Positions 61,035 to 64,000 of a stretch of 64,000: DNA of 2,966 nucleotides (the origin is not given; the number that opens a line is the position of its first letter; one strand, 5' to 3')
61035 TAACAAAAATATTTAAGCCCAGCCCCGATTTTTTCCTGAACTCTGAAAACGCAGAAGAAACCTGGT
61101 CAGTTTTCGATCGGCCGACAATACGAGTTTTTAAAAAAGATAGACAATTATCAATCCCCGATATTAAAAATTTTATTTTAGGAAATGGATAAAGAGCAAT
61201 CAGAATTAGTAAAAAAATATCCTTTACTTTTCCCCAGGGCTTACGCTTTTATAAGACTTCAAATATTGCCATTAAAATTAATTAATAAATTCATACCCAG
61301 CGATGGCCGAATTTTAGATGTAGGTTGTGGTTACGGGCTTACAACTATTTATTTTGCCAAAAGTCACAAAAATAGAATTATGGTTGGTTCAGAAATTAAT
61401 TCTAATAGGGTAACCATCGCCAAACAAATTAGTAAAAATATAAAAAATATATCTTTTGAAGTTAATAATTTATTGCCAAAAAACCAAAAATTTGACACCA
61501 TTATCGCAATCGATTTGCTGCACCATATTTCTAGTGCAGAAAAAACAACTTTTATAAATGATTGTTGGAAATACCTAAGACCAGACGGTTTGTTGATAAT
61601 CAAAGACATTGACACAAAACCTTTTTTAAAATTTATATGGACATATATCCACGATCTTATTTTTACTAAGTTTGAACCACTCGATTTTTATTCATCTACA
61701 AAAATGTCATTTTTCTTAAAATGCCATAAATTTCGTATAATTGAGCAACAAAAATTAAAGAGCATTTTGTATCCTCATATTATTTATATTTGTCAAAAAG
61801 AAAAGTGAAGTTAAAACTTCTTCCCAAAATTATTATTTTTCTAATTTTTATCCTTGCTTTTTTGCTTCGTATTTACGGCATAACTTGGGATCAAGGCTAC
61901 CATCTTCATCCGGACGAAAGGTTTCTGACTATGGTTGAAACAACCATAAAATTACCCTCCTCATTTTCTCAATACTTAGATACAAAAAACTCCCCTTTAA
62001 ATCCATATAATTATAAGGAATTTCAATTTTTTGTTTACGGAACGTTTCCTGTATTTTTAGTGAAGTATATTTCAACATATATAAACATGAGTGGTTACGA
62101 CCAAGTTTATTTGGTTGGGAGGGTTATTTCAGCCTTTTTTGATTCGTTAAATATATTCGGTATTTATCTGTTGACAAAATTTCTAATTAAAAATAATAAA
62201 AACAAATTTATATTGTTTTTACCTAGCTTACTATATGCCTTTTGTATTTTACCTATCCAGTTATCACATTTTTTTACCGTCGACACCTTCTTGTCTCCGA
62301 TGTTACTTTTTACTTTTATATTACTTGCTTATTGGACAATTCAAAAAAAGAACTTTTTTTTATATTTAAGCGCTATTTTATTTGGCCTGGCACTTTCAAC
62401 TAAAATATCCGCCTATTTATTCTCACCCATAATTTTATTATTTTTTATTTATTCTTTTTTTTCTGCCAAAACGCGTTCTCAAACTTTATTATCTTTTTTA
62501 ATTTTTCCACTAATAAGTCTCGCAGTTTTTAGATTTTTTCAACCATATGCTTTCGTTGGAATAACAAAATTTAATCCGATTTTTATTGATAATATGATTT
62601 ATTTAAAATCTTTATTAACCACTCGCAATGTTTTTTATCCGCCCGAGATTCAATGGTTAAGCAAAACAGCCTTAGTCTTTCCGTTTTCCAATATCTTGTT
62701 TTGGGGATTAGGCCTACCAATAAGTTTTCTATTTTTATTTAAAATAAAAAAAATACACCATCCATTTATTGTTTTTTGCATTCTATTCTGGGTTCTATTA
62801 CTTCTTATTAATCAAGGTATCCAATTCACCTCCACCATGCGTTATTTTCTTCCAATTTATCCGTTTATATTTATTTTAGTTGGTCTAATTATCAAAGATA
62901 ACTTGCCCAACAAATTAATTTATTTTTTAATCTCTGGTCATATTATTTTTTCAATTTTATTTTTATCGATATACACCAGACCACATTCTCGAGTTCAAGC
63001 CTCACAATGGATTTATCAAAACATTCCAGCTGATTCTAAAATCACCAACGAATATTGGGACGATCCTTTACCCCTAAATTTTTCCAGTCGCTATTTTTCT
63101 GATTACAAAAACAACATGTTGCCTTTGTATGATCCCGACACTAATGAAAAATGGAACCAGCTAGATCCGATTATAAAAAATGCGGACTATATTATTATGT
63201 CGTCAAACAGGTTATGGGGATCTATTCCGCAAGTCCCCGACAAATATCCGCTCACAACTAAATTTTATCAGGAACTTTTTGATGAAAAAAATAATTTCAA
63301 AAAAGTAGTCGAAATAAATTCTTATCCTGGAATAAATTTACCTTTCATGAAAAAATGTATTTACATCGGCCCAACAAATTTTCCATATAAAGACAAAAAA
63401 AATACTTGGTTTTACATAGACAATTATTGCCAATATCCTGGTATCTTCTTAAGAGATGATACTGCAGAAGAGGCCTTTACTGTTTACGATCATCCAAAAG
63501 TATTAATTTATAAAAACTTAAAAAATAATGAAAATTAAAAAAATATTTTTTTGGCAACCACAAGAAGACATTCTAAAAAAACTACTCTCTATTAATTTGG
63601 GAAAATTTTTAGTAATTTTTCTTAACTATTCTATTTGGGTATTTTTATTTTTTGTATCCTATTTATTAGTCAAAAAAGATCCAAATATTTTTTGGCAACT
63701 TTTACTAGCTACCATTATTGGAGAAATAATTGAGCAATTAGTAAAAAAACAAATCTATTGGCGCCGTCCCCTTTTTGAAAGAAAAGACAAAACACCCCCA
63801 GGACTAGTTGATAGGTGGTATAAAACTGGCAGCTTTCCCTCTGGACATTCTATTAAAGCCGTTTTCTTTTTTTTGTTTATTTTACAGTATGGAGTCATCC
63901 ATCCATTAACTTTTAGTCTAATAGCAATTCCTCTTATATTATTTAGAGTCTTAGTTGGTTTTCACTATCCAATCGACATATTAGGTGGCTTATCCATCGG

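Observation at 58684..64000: Overlapping five-gene operon resembling a polyprenyl-phospho-pentose (DPR/DPA-like) glycolipid donor pathway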

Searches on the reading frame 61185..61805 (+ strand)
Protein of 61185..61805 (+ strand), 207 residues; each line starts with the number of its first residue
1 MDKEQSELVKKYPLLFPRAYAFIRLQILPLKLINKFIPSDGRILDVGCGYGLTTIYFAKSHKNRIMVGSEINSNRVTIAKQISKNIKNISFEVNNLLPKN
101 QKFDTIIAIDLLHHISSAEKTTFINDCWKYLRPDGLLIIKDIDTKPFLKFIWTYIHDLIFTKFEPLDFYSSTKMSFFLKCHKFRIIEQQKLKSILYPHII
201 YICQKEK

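Call 7: search_protein_families(library=pfam, proteins=[window:61185-61805:+], max_evalue=0.01)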
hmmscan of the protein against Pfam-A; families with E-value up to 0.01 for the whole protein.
window:61185-61805:+ (207 aa): 17 families
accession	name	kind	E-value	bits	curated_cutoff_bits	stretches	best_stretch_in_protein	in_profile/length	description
PF13649.12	Methyltransf_25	-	2.5e-14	54.2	27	1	43-135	1-97/97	Methyltransferase domain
PF08242.18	Methyltransf_12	-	1.3e-13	51.9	30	1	44-137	1-98/98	Methyltransferase domain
PF13847.12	Methyltransf_31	-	2.7e-13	50.3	27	1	39-144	3-114/145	Methyltransferase domain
PF13489.12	Methyltransf_23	-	3.5e-13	50.1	27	1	31-144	11-121/164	Methyltransferase domain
PF08241.18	Methyltransf_11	-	5.8e-12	46.5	21.2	1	44-139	1-95/95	Methyltransferase domain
PF02353.26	CMAS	-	5.9e-10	39.4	27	1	42-145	65-170/273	Mycolic acid cyclopropane synthetase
PF05175.20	MTS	-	6.6e-09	36.1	23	1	39-139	31-138/170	Methyltransferase small domain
PF05891.18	Methyltransf_PK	-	3.7e-06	27.1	27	1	42-144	58-164/218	AdoMet dependent proline di-methyltransferase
PF06325.19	PrmA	-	4.8e-05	23.4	22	1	29-139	151-258/296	Ribosomal protein L11 methyltransferase (PrmA)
PF06080.18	DUF938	-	5.6e-05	23.5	27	1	33-139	18-137/202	Protein of unknown function (DUF938)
PF01739.24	CheR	-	5.8e-05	23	27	1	77-139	111-173/195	CheR methyltransferase, SAM binding domain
PF07021.18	MetW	-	0.00012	22.2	21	1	31-110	5-83/193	Methionine biosynthesis protein MetW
PF12847.13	Methyltransf_18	-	0.00028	21.4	27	1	30-85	5-60/151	Methyltransferase domain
PF02390.23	Methyltransf_4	-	0.0011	18.9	24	1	43-96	5-53/173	Putative methyltransferase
PF05401.17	NodS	-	0.0012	19.2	24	1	41-139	45-144/201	Nodulation protein S (NodS)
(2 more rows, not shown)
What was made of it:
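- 61185..61808 (+): Soluble class I SAM-dependent methyltransferase. It is an accessory gene, absent from this position in nearly all relatives. It hits Pfam Methyltransf_25/12/31/23/11 (call 7).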

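Call 8: search_protein_families(library=ncbifam, proteins=[window:61185-61805:+], max_evalue=0.01)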
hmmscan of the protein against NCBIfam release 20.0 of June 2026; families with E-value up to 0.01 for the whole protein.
window:61185-61805:+ (207 aa): 38 families (the best 25 are shown)
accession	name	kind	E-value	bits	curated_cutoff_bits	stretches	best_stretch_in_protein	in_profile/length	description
TIGR01983.1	UbiG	equivalog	1.4e-13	50.7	102.95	1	38-145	48-157/228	bifunctional 2-polyprenyl-6-hydroxyphenol methylase/3-demethylubiquinol 3-O-methyltransferase UbiG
NF008686.0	PRK11705.1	equivalog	8.7e-13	48.1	400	1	40-160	168-286/383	cyclopropane fatty acyl phospholipid synthase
TIGR02021.1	BchM-ChlM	equivalog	1.7e-12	47.2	158.9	1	33-124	48-140/218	magnesium protoporphyrin IX methyltransferase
NF053839.1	CPFASynBruc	equivalog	1.9e-11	43.6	600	1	37-160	172-297/410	cyclopropane fatty acid synthase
NF043040.1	corrin_prot_MT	hypoth_equivalog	1.1e-10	41.3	180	1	31-141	33-149/216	corrinoid protein-associated methyltransferase CpaM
NF045667.1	MTase_DVU1556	equivalog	1.7e-09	37.5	155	1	38-143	21-123/213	DVU_1556 family methyltransferase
NF041536.1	ArsM_DUF2284_UU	exception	1.9e-08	33.1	575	1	38-141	75-182/459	arsenite methyltransferase/DUF2284 domain selenoprotein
NF040703.1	cyclopro_CfaB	exception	5.2e-08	32.1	650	1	40-145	160-269/393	C17 cyclopropane fatty acid synthase CfaB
NF011529.0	PRK14968.1-3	equivalog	5.5e-08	32.5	162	1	38-107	33-103/198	putative methyltransferase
NF045825.1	FAmtase_mtf2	equivalog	6e-08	32.2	400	1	42-143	61-162/248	fatty-acid O-methyltransferase Mtf2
TIGR02072.1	BioC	equivalog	1.6e-07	31.4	184.95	1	39-148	34-141/244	malonyl-ACP O-methyltransferase BioC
NF038261.1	rhodoquin_RquA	equivalog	2.2e-06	27.6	175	1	31-188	42-203/218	rhodoquinone biosynthesis methyltransferase RquA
TIGR02081.1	metW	equivalog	2.2e-06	27.3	189.5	1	31-117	5-90/194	methionine biosynthesis protein MetW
NF004851.0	PRK06202.1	equivalog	3.4e-06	26.7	243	1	42-143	63-168/237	hypothetical protein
TIGR02469.1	CbiT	equivalog_domain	5.7e-06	26.6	78.3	1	38-140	18-121/124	precorrin-6Y C5,15-methyltransferase (decarboxylating) subunit CbiT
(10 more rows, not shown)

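Call 13: find_encoding_contigs(protein=window:61185-61805:+, flank=10000, max_places=6)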
Protein window:61185-61805:+ (207 aa): 1 contig read that carries it; 1 place shown.
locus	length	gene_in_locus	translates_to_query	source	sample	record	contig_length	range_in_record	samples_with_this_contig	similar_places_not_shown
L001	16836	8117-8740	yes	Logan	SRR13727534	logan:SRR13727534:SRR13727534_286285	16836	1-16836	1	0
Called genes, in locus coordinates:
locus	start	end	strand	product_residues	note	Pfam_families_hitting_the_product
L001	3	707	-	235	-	?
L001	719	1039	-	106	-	PF01649:Ribosomal_S20p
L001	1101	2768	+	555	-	PF01554:MatE (weak), PF03023:MurJ, PF01943:Polysacc_synt, PF01554:MatE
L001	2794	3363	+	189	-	-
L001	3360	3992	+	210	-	-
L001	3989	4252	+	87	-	-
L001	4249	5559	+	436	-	PF19077:Big_13 (weak)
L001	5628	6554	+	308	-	PF01040:UbiA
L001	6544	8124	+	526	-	PF02366:PMT (weak), PF13231:PMT_2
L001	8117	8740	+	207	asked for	PF13489:Methyltransf_23, PF05175:MTS, PF02353:CMAS, PF05891:Methyltransf_PK (weak), PF13847:Methyltransf_31, PF08241:Methyltransf_11, PF08242:Methyltransf_12, PF13649:Methyltransf_25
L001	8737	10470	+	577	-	PF13231:PMT_2 (weak)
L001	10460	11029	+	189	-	PF01569:PAP2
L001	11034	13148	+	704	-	PF10060:DUF2298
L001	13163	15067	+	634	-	PF00580:UvrD-helicase, PF13245:AAA_19, PF13604:AAA_30 (faint), PF01443:Viral_helicase1 (faint), PF13361:UvrD_C, PF13538:UvrD_C_2 (faint)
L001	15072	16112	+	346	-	PF02388:FemAB, PF13480:Acetyltransf_6, PF02388:FemAB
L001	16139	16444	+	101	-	PF02686:GatC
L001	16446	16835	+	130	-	?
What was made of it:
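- On Mycobacterial DPA (arabinan donor) pathway: The remaining genes in the 5.9 kb downstream have precomputed Pfam hits to UvrD, FemAB and GatC only (call 13).
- The other downstream genes have precomputed Pfam hits to UvrD, FemAB and GatC only (call 13).
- Tried and rejected: The methyltransferase look-up succeeded instead (call 13).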

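Call 53: search_protein_families(library=pfam, proteins=[L001:11034-13148:+], max_evalue=0.001)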
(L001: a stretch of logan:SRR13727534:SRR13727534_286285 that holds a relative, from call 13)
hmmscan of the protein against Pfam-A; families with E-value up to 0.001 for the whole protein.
L001:11034-13148:+ (704 aa): 1 family
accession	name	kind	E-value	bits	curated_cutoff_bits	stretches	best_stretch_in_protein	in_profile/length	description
PF10060.15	DUF2298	-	4.3e-94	316.6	27.8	2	48-456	1-397/488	Uncharacterized membrane protein (DUF2298)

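Call 63: search_solved_structures(query=A4, max_evalue=1)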
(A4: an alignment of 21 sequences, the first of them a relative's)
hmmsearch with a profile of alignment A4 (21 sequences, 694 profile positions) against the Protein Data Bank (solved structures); distinct sequences matched with E-value up to 1: 0.
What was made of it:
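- On GT-C superfamily (for the downstream DUF2298 / Chlor_Arch_YYY protein): There is no PDB sequence hit (call 63).
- Tried and rejected: DUF2298 profile against the PDB: no hit (call 63).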

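Call 64: search_protein_families(library=ncbifam, proteins=[L001:11034-13145:+, L001:10460-11026:+], max_evalue=0.001)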
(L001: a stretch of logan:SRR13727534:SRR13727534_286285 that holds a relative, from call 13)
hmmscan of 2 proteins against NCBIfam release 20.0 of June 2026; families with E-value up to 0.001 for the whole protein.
L001:11034-13145:+ (704 aa): 1 family
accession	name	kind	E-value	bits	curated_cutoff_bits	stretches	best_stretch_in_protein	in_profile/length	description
TIGR03662.1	Chlor_Arch_YYY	subfamily_domain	8.3e-135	451.2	300.25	2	7-452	4-435/727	chlor_Arch_YYY domain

L001:10460-11026:+ (189 aa): 2 families
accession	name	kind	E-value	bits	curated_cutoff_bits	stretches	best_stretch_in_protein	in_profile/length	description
NF047884.1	UdeprDiPSep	equivalog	1.5e-05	24.9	250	1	26-163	43-181/188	undecaprenyl-diphosphatase SepP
NF008813.0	PRK11837.1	equivalog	3e-05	24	229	1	24-160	30-163/202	undecaprenyl-diphosphate phosphatase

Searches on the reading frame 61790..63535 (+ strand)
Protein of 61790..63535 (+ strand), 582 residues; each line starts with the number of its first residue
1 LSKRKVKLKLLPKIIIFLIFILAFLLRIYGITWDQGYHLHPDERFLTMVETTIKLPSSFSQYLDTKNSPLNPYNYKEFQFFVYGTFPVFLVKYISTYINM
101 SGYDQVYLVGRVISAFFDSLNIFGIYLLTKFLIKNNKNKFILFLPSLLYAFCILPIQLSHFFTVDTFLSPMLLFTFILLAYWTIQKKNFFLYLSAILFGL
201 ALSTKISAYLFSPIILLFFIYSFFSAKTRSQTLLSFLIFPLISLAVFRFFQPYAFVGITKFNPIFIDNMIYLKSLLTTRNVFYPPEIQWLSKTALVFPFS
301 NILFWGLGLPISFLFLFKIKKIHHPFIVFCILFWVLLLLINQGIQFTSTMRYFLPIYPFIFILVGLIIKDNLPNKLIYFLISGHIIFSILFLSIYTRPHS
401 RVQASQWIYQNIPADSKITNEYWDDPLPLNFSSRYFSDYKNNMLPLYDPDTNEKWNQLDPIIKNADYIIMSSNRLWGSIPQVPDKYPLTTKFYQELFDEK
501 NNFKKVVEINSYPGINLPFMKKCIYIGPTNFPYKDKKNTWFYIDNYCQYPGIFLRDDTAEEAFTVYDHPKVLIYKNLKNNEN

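Call 7: search_protein_families(library=pfam, proteins=[window:61790-63535:+], max_evalue=0.01)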
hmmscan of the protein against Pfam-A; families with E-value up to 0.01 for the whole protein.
window:61790-63535:+ (582 aa): 1 family
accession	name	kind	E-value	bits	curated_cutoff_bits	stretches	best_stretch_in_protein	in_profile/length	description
PF13231.12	PMT_2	-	6e-05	23.7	26.1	1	109-243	23-155/160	Dolichyl-phosphate-mannose-protein mannosyltransferase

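Call 8: search_protein_families(library=ncbifam, proteins=[window:61790-63535:+], max_evalue=0.01)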
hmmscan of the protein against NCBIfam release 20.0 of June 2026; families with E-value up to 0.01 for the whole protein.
window:61790-63535:+ (582 aa): 0 families

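Call 11: search_solved_structures(query=window:61790-63535:+, max_evalue=1, show_alignments=1)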
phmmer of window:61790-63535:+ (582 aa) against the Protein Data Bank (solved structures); distinct sequences matched with E-value up to 1: 1.
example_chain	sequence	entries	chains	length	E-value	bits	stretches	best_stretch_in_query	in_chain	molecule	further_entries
6kv2_A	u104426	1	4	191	0.054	15.6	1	462-507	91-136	Trypsin inhibitor 1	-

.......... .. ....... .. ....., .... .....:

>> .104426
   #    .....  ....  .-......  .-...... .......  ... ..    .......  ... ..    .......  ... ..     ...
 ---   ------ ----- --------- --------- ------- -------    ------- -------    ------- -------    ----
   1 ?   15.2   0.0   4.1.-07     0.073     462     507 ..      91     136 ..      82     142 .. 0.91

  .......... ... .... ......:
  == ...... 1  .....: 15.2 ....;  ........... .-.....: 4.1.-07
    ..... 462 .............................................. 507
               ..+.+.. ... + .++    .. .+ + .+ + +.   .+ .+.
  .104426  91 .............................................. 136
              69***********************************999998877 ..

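Call 29: find_homologous_proteins(query=window:61805-63535:+, max_evalue=0.00001)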
Query window:61805-63535:+ (577 aa): 1751 proteins with E <= 0.00001 among 8000 candidates; the best 120 are listed.
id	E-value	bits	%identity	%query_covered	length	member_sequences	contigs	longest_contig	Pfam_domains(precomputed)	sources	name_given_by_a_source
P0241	0.0e+0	1291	100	100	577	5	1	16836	PF13231.13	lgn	-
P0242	2.3e-297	1006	77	99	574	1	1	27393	PF13231.13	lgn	-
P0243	5.4e-295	998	76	99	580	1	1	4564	PF13231.13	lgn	-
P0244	7.7e-270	915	71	98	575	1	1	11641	PF13231.13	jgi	-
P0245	9.2e-269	911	72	98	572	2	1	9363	PF13231.13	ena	-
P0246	8.3e-268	908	71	98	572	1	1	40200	PF13231.13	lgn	-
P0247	1.1e-258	878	67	98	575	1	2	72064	PF13231.13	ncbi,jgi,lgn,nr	ncbi:MAG: glycosyltransferase family 39 protein [Candidatus Shapirobacteria bacterium]|jgi:hypotheti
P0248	1.6e-237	808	64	97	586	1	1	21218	PF13231.13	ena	-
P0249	6.4e-214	730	57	98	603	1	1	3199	PF02366.25,PF13231.13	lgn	-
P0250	3.2e-213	728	58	97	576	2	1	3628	PF13231.13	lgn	-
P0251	8.8e-211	720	57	98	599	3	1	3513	PF02366.25,PF13231.13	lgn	-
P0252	4.7e-209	714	58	97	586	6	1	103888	PF13231.13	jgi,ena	-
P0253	5.1e-209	714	60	97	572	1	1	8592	-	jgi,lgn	-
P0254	1.0e-208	713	56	97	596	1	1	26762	PF13231.13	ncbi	-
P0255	7.3e-206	704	58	95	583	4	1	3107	PF13231.13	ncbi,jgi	ncbi:MAG: glycosyltransferase family 39 protein [Candidatus Shapirobacteria bacterium]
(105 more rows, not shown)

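Call 46: predict_structure(alignment_id=A2)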
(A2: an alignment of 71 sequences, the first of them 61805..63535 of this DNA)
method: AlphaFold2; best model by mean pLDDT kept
length: 577 residues; sequences in the alignment: 71
mean_pLDDT: 92.5   pTM: 0.93
mean pLDDT of the five models: 92.5, 91.8, 91.7, 91.4, 90.3
residues with pLDDT >= 90: 464; 70-90: 98; 50-70: 13; < 50: 2
segments of 3 or more residues with pLDDT < 50: none
pLDDT, mean of each block of 10 residues (from residue 1): 82 98 91 85 94 93 93 92 96 95 96 98 93 89 95 89 98 98 98 98 97 97 94 97 95 91 93 87 92 94 89 90 98 96 93 97 90 93 93 92 96 91 92 96 95 97 91 93 95 92 92 95 80 88 93 80 79 76
secondary structure, 60 per line:
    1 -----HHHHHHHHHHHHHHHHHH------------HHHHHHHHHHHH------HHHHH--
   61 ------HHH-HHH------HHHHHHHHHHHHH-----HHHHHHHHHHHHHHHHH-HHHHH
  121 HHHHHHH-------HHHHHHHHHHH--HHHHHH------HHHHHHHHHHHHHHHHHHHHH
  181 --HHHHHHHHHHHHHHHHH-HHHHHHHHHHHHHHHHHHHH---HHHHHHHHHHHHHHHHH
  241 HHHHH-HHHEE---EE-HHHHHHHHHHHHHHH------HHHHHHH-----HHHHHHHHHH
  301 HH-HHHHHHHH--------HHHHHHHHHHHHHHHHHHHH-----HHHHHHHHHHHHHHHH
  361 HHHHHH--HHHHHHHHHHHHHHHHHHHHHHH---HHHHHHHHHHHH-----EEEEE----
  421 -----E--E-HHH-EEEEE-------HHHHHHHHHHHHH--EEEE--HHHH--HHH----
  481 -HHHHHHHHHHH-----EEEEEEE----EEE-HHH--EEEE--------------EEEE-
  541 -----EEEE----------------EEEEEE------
elements in order: H6-23 H36-47 H54-58 H80-92 H98-114 H116-127 H135-145 H148-153 H160-180 H183-199 H201-220 H224-245 H258-272 H279-285 H291-302 H304-311 H320-339 H345-366 H369-391 H395-406 E412-416 E435-439 H447-459 E462-465 H468-471 H482-492 E498-504 E509-511 E518-521 E536-539 E546-549 E566-571
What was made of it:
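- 61790..63538 (+): GT-C2, a paralog of GT-C1. The caller's GTG start is at 61805. It carries a WDQGY...HPDER motif after TM1. The AlphaFold model has pLDDT 92.5 (call 46).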

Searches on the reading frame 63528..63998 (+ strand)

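Call 7: search_protein_families(library=pfam, proteins=[window:63528-63998:+], max_evalue=0.01)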
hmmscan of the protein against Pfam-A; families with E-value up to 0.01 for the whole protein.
window:63528-63998:+ (157 aa): 3 families
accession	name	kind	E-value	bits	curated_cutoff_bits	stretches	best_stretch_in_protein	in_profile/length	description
PF01569.27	PAP2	-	6.8e-10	39.2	27.2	1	56-156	3-112/130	PAP2 superfamily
PF14378.12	PAP2_3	-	4.7e-05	23.7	27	1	101-155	125-181/190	PAP2 superfamily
PF14360.12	PAP2_C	-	0.0029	18.6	27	1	105-156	8-63/74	PAP2 superfamily C-terminal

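Call 8: search_protein_families(library=ncbifam, proteins=[window:63528-63998:+], max_evalue=0.01)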
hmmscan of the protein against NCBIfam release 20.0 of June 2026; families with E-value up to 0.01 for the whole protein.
window:63528-63998:+ (157 aa): 3 families
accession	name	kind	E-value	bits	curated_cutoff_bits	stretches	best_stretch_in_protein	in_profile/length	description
NF047884.1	UdeprDiPSep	equivalog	3.6e-05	23.7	250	1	25-154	42-172/188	undecaprenyl-diphosphatase SepP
NF008813.0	PRK11837.1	equivalog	7e-05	22.8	229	1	22-155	28-158/202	undecaprenyl-diphosphate phosphatase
NF007975.0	PRK10699.1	equivalog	0.0016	17.9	261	0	89-152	143-213/254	phosphatidylglycerophosphatase B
